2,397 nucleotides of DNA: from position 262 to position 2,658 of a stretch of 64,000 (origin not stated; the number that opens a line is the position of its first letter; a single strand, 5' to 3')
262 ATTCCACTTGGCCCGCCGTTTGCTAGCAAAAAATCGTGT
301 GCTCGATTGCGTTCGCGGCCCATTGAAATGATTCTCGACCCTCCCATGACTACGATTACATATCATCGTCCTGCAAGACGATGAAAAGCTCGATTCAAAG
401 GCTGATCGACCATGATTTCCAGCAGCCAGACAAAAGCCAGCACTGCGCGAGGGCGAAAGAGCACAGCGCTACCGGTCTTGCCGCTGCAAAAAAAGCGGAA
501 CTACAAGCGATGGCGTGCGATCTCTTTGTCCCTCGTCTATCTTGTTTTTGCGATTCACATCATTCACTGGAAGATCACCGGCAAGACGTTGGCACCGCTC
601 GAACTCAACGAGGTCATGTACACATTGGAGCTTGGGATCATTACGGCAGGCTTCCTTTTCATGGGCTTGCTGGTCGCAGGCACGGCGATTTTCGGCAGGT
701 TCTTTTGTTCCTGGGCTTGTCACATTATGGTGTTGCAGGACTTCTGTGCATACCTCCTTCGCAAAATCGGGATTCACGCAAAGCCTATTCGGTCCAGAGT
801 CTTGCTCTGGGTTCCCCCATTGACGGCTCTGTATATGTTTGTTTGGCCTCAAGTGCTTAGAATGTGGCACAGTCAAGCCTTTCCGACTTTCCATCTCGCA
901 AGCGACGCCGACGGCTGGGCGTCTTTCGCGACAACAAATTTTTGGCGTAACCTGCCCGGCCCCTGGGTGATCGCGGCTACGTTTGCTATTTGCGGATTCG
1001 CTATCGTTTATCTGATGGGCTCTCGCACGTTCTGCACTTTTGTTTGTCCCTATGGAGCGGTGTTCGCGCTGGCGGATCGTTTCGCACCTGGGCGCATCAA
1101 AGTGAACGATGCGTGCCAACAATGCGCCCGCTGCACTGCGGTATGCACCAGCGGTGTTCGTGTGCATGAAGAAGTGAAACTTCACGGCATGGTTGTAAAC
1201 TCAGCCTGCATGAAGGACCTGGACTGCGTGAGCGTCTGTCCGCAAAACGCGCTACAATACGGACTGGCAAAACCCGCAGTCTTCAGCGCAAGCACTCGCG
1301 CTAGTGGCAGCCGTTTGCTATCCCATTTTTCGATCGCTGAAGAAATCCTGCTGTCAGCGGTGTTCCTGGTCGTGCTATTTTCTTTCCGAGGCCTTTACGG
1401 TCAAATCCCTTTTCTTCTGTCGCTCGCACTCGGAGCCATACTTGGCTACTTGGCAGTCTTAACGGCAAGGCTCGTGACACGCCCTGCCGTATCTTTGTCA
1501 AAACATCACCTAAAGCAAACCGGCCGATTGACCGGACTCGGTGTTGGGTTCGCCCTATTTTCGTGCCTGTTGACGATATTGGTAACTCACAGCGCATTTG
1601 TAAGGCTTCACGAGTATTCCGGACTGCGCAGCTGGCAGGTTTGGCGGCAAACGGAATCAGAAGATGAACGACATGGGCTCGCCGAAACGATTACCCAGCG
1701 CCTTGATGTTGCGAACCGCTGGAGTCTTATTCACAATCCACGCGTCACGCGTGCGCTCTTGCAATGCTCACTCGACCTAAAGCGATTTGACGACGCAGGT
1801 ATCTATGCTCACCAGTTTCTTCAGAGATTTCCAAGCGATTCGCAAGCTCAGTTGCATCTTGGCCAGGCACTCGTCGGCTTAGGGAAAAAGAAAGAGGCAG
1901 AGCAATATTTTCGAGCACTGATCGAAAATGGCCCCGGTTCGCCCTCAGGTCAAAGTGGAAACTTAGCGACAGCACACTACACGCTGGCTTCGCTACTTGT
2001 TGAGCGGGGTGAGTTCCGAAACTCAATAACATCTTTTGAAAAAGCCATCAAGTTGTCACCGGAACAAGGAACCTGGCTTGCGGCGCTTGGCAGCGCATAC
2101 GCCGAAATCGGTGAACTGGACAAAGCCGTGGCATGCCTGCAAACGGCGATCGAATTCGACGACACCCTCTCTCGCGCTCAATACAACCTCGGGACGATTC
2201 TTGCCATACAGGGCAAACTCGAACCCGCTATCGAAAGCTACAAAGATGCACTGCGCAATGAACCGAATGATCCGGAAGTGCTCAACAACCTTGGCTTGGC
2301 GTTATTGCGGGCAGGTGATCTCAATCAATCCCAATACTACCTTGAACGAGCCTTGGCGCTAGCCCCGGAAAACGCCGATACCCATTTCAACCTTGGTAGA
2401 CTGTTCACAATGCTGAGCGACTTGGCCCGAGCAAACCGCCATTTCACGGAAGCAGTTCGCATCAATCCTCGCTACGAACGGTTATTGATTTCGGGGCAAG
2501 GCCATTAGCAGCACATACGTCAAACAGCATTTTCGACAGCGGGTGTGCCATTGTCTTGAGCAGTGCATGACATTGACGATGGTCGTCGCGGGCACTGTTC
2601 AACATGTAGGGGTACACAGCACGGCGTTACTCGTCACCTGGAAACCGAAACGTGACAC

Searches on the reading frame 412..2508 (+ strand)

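Call 15: search_protein_families(library=ncbifam, proteins=[window:412-2508:+], max_evalue=0.00001)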
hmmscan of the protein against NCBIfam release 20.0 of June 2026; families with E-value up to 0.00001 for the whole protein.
window:412-2508:+ (698 aa): 24 families
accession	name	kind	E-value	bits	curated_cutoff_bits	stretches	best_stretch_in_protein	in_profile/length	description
NF040959.1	MamA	equivalog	4.8e-34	117.6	200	3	520-636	72-188/204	magnetosome protein MamA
TIGR02917.1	PEP_TPR_lipo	equivalog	1.5e-30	105.9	312.2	2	521-687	263-531/899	XrtA/PEP-CTERM system TPR-repeat protein PrsT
TIGR02521.1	type_IV_pilW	equivalog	1.2e-23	83.9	154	1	558-690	36-170/234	type IV pilus biogenesis/stability protein PilW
TIGR02795.1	tol_pal_ybgF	equivalog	1.2e-17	64.6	90.1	0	454-511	13-73/119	tol-pal system protein YbgF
NF007013.0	PRK09477.1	equivalog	1.2e-17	63.9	234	1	193-285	182-278/286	quinol dehydrogenase ferredoxin subunit NapH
TIGR02163.1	napH_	subfamily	7.9e-17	61.6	213.05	1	91-283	74-253/255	NapH/MauN family ferredoxin-type protein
NF033920.0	C39_PA2778_fam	equivalog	1.2e-15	57.6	150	0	561-652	164-255/255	PA2778 family cysteine peptidase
NF047558.1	TPR_END_plus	domain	1.6e-15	56.8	32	0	589-622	1-34/56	TPR end-of-group domain-containing protein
TIGR00540.1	TPR_hemY_coli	hypoth_equivalog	3.9e-15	55.5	142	1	602-681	307-385/385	heme biosynthesis-associated TPR protein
NF052415.1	T3SS_chap_SctY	equivalog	3.3e-13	50.1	70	0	442-505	39-105/106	type III secretion apparatus assembly chaperone SctY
NF047371.1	FlcA_CTERM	equivalog_domain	4.6e-13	48.5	300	1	533-649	413-535/646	periplasmic flagellar collar protein FlcA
NF033762.1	social_mot_Tgl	equivalog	1e-11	44.6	225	1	511-680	23-195/252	social motility TPR repeat lipoprotein Tgl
NF033758.1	gliding_GltE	equivalog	5.6e-11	42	225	1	577-681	76-180/411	adventurous gliding motility TPR repeat lipoprotein GltE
NF047507.1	TPR_BatC_Lepto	exception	6.8e-11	42.1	175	0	531-627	36-136/214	TPR repeat-containing protein BatC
NF008520.0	PRK11447.1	equivalog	1e-10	40.1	858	0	600-655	282-337/1157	cellulose synthase complex outer membrane protein BcsC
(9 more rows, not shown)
